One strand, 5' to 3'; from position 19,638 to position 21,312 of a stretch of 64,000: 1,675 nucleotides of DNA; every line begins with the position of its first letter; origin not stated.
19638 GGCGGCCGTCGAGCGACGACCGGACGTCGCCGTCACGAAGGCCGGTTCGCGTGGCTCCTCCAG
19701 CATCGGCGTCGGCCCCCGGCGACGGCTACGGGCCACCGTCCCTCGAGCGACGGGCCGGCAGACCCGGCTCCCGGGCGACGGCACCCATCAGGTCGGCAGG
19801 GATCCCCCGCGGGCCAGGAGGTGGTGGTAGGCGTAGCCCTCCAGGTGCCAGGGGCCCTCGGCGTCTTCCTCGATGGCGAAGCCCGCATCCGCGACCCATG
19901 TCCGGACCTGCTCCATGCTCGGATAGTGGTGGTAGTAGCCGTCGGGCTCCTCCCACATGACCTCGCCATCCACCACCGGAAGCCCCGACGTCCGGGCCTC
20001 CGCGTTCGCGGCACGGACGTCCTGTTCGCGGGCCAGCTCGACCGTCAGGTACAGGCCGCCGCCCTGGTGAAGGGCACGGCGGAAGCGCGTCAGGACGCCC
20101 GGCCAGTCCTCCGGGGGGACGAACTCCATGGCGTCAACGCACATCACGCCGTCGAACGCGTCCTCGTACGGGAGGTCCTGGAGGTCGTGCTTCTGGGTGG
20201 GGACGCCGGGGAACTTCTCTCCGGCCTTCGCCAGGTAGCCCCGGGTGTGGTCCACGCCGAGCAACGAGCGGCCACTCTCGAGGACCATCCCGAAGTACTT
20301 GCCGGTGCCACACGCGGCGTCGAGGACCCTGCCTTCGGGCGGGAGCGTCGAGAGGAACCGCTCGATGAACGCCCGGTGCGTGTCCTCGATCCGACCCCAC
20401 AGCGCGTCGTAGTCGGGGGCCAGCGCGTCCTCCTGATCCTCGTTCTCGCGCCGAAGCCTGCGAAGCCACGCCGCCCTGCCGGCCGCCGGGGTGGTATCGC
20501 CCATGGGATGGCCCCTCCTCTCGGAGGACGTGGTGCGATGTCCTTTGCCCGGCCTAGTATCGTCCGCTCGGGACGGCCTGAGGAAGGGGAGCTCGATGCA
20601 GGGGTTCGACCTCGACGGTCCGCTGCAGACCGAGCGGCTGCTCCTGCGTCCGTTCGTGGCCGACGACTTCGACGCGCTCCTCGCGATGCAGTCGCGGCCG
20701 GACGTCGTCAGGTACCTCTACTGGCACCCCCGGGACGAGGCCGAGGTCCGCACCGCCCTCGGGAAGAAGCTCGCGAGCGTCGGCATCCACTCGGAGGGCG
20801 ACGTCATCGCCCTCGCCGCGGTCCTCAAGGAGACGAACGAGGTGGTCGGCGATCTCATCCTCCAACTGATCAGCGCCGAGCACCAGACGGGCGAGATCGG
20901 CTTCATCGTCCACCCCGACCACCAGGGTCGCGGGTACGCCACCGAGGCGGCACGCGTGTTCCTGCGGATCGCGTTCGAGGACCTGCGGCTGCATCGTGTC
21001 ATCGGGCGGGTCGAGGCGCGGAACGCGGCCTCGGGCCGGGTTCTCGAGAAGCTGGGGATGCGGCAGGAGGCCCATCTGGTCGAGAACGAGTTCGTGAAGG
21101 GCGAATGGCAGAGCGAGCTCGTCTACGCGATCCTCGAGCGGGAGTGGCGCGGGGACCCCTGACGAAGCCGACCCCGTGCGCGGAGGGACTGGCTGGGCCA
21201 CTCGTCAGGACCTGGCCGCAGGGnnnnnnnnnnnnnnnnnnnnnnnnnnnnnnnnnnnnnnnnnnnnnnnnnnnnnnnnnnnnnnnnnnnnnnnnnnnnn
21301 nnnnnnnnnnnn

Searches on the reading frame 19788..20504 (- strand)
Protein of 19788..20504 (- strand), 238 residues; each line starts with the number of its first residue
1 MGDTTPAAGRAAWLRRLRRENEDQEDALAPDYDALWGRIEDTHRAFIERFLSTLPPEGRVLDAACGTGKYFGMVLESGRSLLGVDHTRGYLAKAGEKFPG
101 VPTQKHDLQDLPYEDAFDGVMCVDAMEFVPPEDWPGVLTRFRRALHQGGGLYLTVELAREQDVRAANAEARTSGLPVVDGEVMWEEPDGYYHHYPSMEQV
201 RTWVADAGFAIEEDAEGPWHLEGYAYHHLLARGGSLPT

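Call 38: search_protein_families(library=pfam, max_evalue=0.00001, proteins=[window:19788-20504:-])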
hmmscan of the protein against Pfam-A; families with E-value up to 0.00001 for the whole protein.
window:19788-20504:- (238 aa): 4 families
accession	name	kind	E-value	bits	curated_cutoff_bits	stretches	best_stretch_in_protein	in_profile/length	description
PF13649.12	Methyltransf_25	-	4.8e-16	59.7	27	1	60-149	1-97/97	Methyltransferase domain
PF08241.18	Methyltransf_11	-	1.5e-13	51.6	21.2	1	61-152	1-94/95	Methyltransferase domain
PF13489.12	Methyltransf_23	-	4.8e-12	46.4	27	1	41-213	7-163/164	Methyltransferase domain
PF08242.18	Methyltransf_12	-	2.6e-09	38.1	30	1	61-151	1-98/98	Methyltransferase domain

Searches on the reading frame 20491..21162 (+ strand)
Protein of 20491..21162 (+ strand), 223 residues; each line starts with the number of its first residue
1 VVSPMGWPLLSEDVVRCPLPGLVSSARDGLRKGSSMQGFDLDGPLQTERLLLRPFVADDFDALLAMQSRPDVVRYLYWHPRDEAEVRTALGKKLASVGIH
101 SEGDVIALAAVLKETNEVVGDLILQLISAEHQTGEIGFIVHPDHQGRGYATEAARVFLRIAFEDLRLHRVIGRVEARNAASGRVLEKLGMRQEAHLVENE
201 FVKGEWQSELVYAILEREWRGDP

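Call 38: search_protein_families(library=pfam, max_evalue=0.00001, proteins=[window:20491-21162:+])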
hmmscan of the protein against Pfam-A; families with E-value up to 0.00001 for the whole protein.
window:20491-21162:+ (223 aa): 2 families
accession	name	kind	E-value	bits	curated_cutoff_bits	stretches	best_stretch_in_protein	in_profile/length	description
PF13302.13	Acetyltransf_3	-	8.2e-34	117.7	25.4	1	49-191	1-138/138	Acetyltransferase (GNAT) domain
PF00583.31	Acetyltransf_1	-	2.4e-10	41.1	20.7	1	110-190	36-116/116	Acetyltransferase (GNAT) family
